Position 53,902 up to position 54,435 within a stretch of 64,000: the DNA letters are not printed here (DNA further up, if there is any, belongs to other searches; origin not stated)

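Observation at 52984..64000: Operon-like array of four co-oriented coiled-coil proteins sharing a novel beta-rich domain: one small membrane-anchored member plus three giant secreted paralogs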

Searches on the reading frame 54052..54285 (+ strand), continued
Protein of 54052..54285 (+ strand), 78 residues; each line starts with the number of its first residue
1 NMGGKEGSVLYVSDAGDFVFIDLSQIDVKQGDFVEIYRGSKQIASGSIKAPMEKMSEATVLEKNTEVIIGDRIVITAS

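Call 83: list_cluster_members(proteins=[P0002, P0003, P0006, P0007, P0008, P0014, P0017, P0117, P0009, P0015])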
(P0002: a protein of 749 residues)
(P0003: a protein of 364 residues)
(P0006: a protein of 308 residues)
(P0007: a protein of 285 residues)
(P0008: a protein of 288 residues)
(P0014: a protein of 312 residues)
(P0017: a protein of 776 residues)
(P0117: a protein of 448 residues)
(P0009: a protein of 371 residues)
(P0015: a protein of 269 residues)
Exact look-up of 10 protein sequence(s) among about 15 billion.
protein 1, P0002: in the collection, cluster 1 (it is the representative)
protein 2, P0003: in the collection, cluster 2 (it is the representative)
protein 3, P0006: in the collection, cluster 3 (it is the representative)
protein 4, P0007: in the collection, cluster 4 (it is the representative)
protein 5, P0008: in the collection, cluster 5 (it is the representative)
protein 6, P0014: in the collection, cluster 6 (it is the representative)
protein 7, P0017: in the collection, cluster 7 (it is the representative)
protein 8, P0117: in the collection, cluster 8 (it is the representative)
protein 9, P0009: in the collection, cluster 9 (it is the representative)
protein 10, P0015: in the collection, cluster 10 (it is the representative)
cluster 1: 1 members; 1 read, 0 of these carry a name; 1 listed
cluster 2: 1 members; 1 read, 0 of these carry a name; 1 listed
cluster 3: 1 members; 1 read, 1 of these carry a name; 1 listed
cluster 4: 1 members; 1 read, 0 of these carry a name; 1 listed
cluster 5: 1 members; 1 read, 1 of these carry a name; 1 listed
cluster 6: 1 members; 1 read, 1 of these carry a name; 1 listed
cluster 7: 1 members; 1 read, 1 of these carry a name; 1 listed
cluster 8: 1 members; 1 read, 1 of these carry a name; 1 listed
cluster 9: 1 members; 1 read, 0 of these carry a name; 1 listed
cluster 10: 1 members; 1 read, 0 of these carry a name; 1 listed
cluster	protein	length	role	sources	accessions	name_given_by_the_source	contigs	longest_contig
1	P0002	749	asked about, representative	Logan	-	-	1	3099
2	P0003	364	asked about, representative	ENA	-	-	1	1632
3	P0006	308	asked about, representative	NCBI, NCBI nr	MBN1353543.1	MAG: hypothetical protein JW994_02595 [Candidatus Omnitrophica bacterium] | hypothetical protein [Candidatus Omnitrophota bacterium]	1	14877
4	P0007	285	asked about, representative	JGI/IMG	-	-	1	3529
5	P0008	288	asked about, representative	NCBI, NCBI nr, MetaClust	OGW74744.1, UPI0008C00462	MAG: hypothetical protein A2Z72_08050 [Omnitrophica bacterium RBG_13_46_9] | status=active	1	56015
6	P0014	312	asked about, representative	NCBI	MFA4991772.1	MAG: hypothetical protein WC569_04245, partial [Candidatus Omnitrophota bacterium]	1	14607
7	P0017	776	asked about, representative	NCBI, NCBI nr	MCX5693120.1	MAG: hypothetical protein NTX47_05500 [Candidatus Omnitrophica bacterium] | hypothetical protein [Candidatus Omnitrophota bacterium]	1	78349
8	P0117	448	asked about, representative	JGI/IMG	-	chromosome segregation ATPase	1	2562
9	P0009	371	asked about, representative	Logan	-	-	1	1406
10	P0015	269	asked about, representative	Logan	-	-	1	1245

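Call 84: find_encoding_contigs(protein=P0017, flank=10000, max_places=2)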
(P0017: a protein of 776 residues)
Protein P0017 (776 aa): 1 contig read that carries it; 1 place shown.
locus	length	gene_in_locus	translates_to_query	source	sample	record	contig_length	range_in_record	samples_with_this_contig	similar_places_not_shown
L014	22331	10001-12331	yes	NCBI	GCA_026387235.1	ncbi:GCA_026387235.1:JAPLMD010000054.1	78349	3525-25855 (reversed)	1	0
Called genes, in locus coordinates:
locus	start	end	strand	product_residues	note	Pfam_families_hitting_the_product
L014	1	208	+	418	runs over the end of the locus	PF05221:AdoHcyase, PF02826:2-Hacid_dh_C (weak), PF00670:AdoHcyase_NAD, PF07991:KARI_N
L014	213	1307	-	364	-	PF03739:LptF_LptG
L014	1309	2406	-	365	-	PF03739:LptF_LptG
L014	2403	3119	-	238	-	PF18912:DZR_2, PF00156:Pribosyltran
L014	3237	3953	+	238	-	PF00515:TPR_1 (faint), PF13424:TPR_12 (faint), PF13181:TPR_8 (faint), PF07719:TPR_2 (faint)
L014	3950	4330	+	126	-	PF07238:PilZ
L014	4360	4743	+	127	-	PF01471:PG_binding_1, PF09374:PG_binding_3 (faint)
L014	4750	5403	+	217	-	PF00849:PseudoU_synth_2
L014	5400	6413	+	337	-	PF01595:CNNM, PF00571:CBS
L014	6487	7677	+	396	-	PF00890:FAD_binding_2, PF01134:GIDA (faint), PF01266:DAO (faint), PF03486:HI0933_like, PF07992:Pyr_redox_2 (weak), PF12831:FAD_oxidored, PF13738:Pyr_redox_3 (faint), PF22780:HI0933_like_1st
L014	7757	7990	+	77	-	-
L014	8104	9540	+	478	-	PF00989:PAS, PF13188:PAS_8 (weak), PF13426:PAS_9, PF00512:HisKA, PF02518:HATPase_c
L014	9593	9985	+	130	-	PF00072:Response_reg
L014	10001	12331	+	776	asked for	-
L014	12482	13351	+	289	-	PF13191:AAA_16, PF01637:ATPase_2, PF13173:AAA_14 (weak), PF13401:AAA_22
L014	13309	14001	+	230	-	-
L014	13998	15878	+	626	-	PF07660:STN (faint), PF03958:Secretin_N, PF00263:Secretin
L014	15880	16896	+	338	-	-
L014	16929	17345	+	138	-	-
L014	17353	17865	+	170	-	-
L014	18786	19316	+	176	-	PF00160:Pro_isomerase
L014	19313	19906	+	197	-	-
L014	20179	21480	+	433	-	PF01797:Y1_Tnp (weak)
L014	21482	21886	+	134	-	-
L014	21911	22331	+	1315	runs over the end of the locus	?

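Call 85: find_encoding_contigs(protein=P0008, flank=10000, max_places=2)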
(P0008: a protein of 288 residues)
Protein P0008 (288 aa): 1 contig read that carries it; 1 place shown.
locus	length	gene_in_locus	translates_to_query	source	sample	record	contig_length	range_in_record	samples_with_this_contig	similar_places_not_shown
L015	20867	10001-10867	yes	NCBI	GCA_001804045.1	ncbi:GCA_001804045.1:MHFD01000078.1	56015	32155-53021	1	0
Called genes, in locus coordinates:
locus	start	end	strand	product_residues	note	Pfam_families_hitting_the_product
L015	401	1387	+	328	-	PF00586:AIRS, PF02769:AIRS_C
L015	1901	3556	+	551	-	PF00999:Na_H_Exchanger, PF00571:CBS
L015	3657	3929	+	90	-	PF06249:EutQ (weak), PF05899:Cupin_3, PF07883:Cupin_2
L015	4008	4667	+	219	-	-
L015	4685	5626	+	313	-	PF00890:FAD_binding_2 (weak), PF01946:Thi4 (weak), PF03486:HI0933_like (weak), PF07992:Pyr_redox_2, PF12831:FAD_oxidored, PF13450:NAD_binding_8 (weak), PF13738:Pyr_redox_3, PF00070:Pyr_redox, +2 more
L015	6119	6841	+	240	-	PF02540:NAD_synthase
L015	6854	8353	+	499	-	PF13537:GATase_7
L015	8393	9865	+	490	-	PF00349:Hexokinase_1, PF03727:Hexokinase_2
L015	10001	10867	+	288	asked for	-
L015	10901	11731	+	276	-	PF00142:Fer4_NifH (weak), PF01656:CbiA, PF06564:CBP_BcsQ (weak), PF09140:MipZ, PF10609:ParA (weak), PF13614:AAA_31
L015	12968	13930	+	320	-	PF00535:Glycos_transf_2, PF10111:Glyco_tranf_2_2 (weak), PF13641:Glyco_tranf_2_3, PF13632:Glyco_trans_2_3 (faint)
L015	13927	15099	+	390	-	PF13477:Glyco_trans_4_2 (weak), PF20706:GT4-conflict, PF13439:Glyco_transf_4, PF13579:Glyco_trans_4_4, PF00534:Glycos_transf_1, PF13692:Glyco_trans_1_4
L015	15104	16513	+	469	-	PF13231:PMT_2, PF02366:PMT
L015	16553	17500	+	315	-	PF00535:Glycos_transf_2, PF10111:Glyco_tranf_2_2, PF13641:Glyco_tranf_2_3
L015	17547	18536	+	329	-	PF00535:Glycos_transf_2, PF10111:Glyco_tranf_2_2, PF13641:Glyco_tranf_2_3, PF13632:Glyco_trans_2_3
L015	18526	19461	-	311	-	PF00535:Glycos_transf_2, PF10111:Glyco_tranf_2_2, PF13641:Glyco_tranf_2_3 (weak)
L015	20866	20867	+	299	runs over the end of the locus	PF00535:Glycos_transf_2, PF10111:Glyco_tranf_2_2 (weak), PF13641:Glyco_tranf_2_3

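Call 87: search_protein_families(library=ncbifam, proteins=[L014:12482-13351:+, L014:13309-14001:+, L014:13998-15878:+, L014:15880-16896:+, L014:16929-17345:+, L014:17353-17865:+, L014:3950-4330:+, L014:4360-4743:+, L015:10901-11731:+, L014:9593-9985:+], max_evalue=0.001)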
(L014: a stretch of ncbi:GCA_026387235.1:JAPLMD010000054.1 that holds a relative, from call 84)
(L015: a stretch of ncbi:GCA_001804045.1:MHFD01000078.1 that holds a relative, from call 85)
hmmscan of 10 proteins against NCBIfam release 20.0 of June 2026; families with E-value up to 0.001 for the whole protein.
L014:12482-13351:+ (289 aa): 1 family
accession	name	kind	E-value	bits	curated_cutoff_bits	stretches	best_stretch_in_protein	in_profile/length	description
TIGR03015.1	pepcterm_ATPase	hypoth_equivalog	9e-54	182.7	324.5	1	3-271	2-265/269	XrtA/PEP-CTERM system-associated ATPase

L014:13309-14001:+ (230 aa): 0 families

L014:13998-15878:+ (626 aa): 8 families
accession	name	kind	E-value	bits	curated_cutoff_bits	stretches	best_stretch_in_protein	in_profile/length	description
TIGR02515.1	IV_pilus_PilQ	subfamily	1.6e-77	261.3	284.35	2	213-560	99-428/428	type IV pilus secretin PilQ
TIGR02517.1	type_II_gspD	equivalog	2e-68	231.3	351.35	2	241-561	302-592/600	type II secretion system secretin GspD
TIGR02519.1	pilus_MshL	equivalog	3.5e-51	173.9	250.2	1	250-559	9-290/290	pilus (MSHA type) biogenesis protein MshL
NF010083.0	PRK13568.1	equivalog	8.5e-41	140.1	554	3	396-560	261-418/419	DNA uptake porin HofQ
TIGR02516.1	type_III_yscC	equivalog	1.3e-37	129.5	238.45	1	236-560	195-462/463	type III secretion system outer membrane ring subunit SctC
NF007851.2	PRK10560.1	exception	1.5e-30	106.3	598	3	384-560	241-410/412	DNA uptake porin HofQ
NF011873.0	PRK15346.1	equivalog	2.8e-21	75.8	524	2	378-546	320-481/499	EscC/YscC/HrcC family type III secretion system outer membrane ring protein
NF042912.1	Amuc_1098_fam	equivalog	2e-18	65.8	750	1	439-559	673-796/805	Amuc_1098 family type IV pilus outer membrane protein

L014:15880-16896:+ (338 aa): 14 families
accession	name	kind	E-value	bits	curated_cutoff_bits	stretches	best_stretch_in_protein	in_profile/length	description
TIGR02168.1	SMC_prok_B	equivalog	2.4e-08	32.2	567.35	1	30-245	255-472/1181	chromosome segregation protein SMC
NF040959.1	MamA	equivalog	6.3e-08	32.3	200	1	239-310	98-168/204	magnetosome protein MamA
NF008391.2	PRK11189.1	equivalog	2.3e-07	30.6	250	1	249-311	102-163/297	lipoprotein NlpI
TIGR02521.1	type_IV_pilW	equivalog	4.9e-07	29.5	154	1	238-312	23-96/234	type IV pilus biogenesis/stability protein PilW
NF047558.1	TPR_END_plus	domain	5.1e-07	29.5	32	1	249-278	2-31/56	TPR end-of-group domain-containing protein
TIGR04211.1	SH3_and_anchor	equivalog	6.1e-07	29.2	65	1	151-244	65-161/198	TIGR04211 family SH3 domain-containing protein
TIGR02169.1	SMC_prok_A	equivalog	2.5e-06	25.5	729.4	1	29-265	676-912/1165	chromosome segregation protein SMC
NF045487.1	ASRP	equivalog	7.5e-06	24.8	300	1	50-247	83-284/593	archaea-specific SMC-related protein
NF045780.1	TrlF_fam_ATP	equivalog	4.3e-05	22.4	350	1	41-268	455-683/944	TrlF family AAA-like ATPase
NF003034.1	PRK03918.1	equivalog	0.0001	20.5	700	1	28-272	186-434/878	DNA double-strand break repair ATPase Rad50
NF002725.1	PRK02603.1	equivalog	0.00015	21.8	143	1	247-293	73-119/173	photosystem I assembly protein Ycf3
NF033762.1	social_mot_Tgl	equivalog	0.00029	20.3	225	1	243-310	28-95/252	social motility TPR repeat lipoprotein Tgl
TIGR04523.1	Mplasa_alph_rch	subfamily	0.00066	17.7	270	0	91-268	416-607/745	helix-rich protein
TIGR02552.1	LcrH_SycD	equivalog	0.00083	19.1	104.8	1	250-324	56-129/136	SycD/LcrH family type III secretion system chaperone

L014:16929-17345:+ (138 aa): 0 families

L014:17353-17865:+ (170 aa): 0 families

L014:3950-4330:+ (126 aa): 1 family
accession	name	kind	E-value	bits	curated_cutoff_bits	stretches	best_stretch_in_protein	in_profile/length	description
TIGR02266.1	gmx_TIGR02266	paralog_domain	1.5e-05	25.1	68.7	1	35-109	19-91/96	TIGR02266 family protein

L014:4360-4743:+ (127 aa): 7 families
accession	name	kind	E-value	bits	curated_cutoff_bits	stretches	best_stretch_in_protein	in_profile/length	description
TIGR02869.1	spore_SleB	equivalog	1.5e-13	51.1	236.5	1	65-121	15-71/201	spore cortex-lytic enzyme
TIGR03979.1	His_Ser_Rich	equivalog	1.4e-11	44.7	121.65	1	37-114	109-182/190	His-Xaa-Ser repeat protein HxsA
NF052335.1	PdgHdaseHSB129560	equivalog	2.1e-11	43.7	500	1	61-118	271-328/330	peptidoglycan hydrolase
NF052336.1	PdgHdaseHSB100310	equivalog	2.9e-11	43.3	500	1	68-118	263-313/316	peptidoglycan hydrolase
NF004786.0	PRK06132.1-3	equivalog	3.1e-08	32.8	329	1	32-109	186-266/418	hypothetical protein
NF052377.1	lmo1851_S41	exception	1.8e-06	26.9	725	1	44-125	371-452/468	lmo1851 family serine protease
NF038080.1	PG_bind_siph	domain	9.5e-06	25.8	55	0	92-119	45-75/76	peptidoglycan-binding protein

L015:10901-11731:+ (276 aa): 22 families
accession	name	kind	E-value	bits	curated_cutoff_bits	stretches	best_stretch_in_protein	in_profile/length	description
TIGR03453.1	partition_RepA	equivalog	1.5e-33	116.2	348.45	1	3-247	105-367/387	plasmid partitioning protein RepA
NF041546.1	ParA_partition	equivalog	9.7e-31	106.9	180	2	106-249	63-203/203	ParA family partition ATPase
TIGR01969.1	minD_arch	subfamily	2.7e-26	92.3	201.75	1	3-252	1-232/251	cell division ATPase MinD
NF041283.1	PrgP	equivalog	5.1e-23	81.8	400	1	1-226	1-234/297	ParA superfamily DNA segregation protein PrgP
NF010443.0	PRK13869.1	subfamily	1.1e-22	80.3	446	1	3-164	122-296/405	plasmid-partitioning protein RepA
TIGR03371.1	cellulose_yhjQ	equivalog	1.7e-17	63.8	157.85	1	4-247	3-238/246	cellulose biosynthesis protein BcsQ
TIGR01007.1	eps_fam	subfamily_domain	8.3e-15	54.9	108.05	1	3-185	18-188/204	polysaccharide biosynthesis tyrosine autokinase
TIGR01968.1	minD_bact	equivalog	3.1e-14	53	212.9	1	3-155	2-147/261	septum site-determining protein MinD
NF010259.0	PRK13705.1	equivalog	2.5e-13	49.7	725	1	3-240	107-358/388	plasmid-partitioning protein SopA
TIGR03018.1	pepcterm_TyrKin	hypoth_equivalog_domain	1.6e-10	40.7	230.65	1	4-140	37-169/207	XrtA-associated tyrosine autokinase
NF008079.0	PRK10818.1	equivalog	2.8e-10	40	508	1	1-155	1-149/270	septum site-determining protein MinD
NF009701.0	PRK13230.1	subfamily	1.1e-09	37.7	350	1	8-50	6-48/291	nitrogenase reductase-like protein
TIGR01287.1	nifH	equivalog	1.8e-09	37.3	394.35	1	9-49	6-46/275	nitrogenase iron protein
NF033200.1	F430_CfbC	exception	1.1e-08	34.8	402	0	9-49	6-46/260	Ni-sirohydrochlorin a,c-diamide reductive cyclase ATP-dependent reductase subunit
NF041136.1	MrpORP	equivalog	5.4e-06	25.9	450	1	3-209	6-200/365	iron-sulfur cluster carrier protein MrpORP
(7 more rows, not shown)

L014:9593-9985:+ (130 aa): 97 families (the best 25 are shown)
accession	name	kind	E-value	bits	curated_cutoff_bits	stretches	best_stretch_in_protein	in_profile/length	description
NF007969.0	PRK10693.1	equivalog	5e-22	78.4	329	1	4-105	7-108/337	two-component system response regulator RssB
NF008469.0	PRK11361.1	equivalog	4.6e-21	75.1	714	1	3-123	3-123/461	acetoacetate metabolism transcriptional regulator AtoC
NF006900.1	PRK09390.1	equivalog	7.2e-21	74.6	255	1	1-124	1-124/203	response regulator FixJ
NF011695.0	PRK15115.1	equivalog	2.5e-20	72.7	763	1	3-121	5-123/445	two-component system response regulator GlrR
NF007689.0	PRK10365.1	equivalog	1.3e-19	70.3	760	1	5-124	6-125/441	sigma-54-dependent response regulator transcription factor ZraR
NF052313.1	T9SS_RR_PorX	equivalog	1.6e-19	70.1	300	1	6-84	2-80/513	T9SS response regulator signal transducer PorX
NF033120.0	vanR_FM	exception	1.8e-19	70.3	460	1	4-93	3-91/231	vancomycin resistance response regulator transcription factor, VanR-F/VanR-M family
NF047793.1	ResRegPgtA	equivalog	2.8e-19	69.2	650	1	3-125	4-126/414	two-component system response regulator PgtA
NF007005.1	PRK09468.1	equivalog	2.6e-18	66.3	331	1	3-123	2-122/237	osmolarity response regulator transcription factor OmpR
NF040534.1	resp_reg_YycF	equivalog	4.2e-18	65.4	340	1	5-107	1-102/231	response regulator YycF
NF007135.0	PRK09581.1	equivalog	4.4e-18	65.3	474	1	6-101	4-101/457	PleD family two-component system response regulator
NF051850.1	RespRegRprY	equivalog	2e-17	63.4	370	1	1-124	1-124/234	response regulator transcription factor RprY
TIGR01818.1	ntrC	equivalog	1.1e-16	60.7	558.6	1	7-125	1-119/463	nitrogen regulation protein NR(I)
NF041733.1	resp_reg_CseB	equivalog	1.5e-16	60.5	350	1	6-110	2-105/228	two-component system response regulator CseB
NF053512.1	nitric_RR_NosR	exception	1.5e-16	60.4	400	1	7-94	1-88/422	response regulator c-di-GMP phosphodiesterase, NosR family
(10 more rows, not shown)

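Call 90: find_encoding_contigs(protein=P0006, flank=10000, max_places=2)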
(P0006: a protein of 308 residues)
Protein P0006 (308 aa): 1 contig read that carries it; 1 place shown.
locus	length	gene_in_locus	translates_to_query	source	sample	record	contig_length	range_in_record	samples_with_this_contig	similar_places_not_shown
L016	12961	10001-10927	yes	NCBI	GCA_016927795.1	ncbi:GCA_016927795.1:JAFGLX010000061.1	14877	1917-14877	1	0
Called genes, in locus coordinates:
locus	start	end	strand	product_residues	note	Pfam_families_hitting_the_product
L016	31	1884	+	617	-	PF00515:TPR_1 (weak), PF07719:TPR_2 (weak), PF13181:TPR_8 (weak), PF00515:TPR_1, PF07719:TPR_2, PF13181:TPR_8, PF13414:TPR_11, PF13432:TPR_16, +9 more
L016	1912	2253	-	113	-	PF07963:N_methyl (weak)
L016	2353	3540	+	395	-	PF00817:IMS, PF11798:IMS_HHH, PF11799:IMS_C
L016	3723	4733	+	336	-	PF01145:Band_7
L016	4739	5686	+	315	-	PF01145:Band_7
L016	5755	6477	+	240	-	PF02540:NAD_synthase, PF03054:tRNA_Me_trans (faint)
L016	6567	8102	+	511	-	PF13537:GATase_7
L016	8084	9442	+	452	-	PF00349:Hexokinase_1, PF03727:Hexokinase_2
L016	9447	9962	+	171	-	PF00881:Nitroreductase, PF14512:TM1586_NiRdase (weak), PF00881:Nitroreductase, PF14512:TM1586_NiRdase (weak)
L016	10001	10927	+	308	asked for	-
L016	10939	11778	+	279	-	PF00142:Fer4_NifH (weak), PF01656:CbiA, PF02374:ArsA_ATPase (weak), PF06564:CBP_BcsQ (faint), PF09140:MipZ (faint), PF10609:ParA (weak), PF13614:AAA_31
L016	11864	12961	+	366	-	PF02366:PMT (weak), PF13231:PMT_2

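Call 91: find_encoding_contigs(protein=P0002, flank=10000, max_places=2)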
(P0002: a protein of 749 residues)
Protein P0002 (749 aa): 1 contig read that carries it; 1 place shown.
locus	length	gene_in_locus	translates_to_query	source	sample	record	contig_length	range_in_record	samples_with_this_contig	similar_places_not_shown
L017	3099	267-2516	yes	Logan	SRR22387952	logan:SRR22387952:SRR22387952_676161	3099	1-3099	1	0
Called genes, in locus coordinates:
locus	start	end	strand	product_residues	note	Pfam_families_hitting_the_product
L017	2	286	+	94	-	?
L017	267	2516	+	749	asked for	PF02321:OEP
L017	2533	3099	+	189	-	?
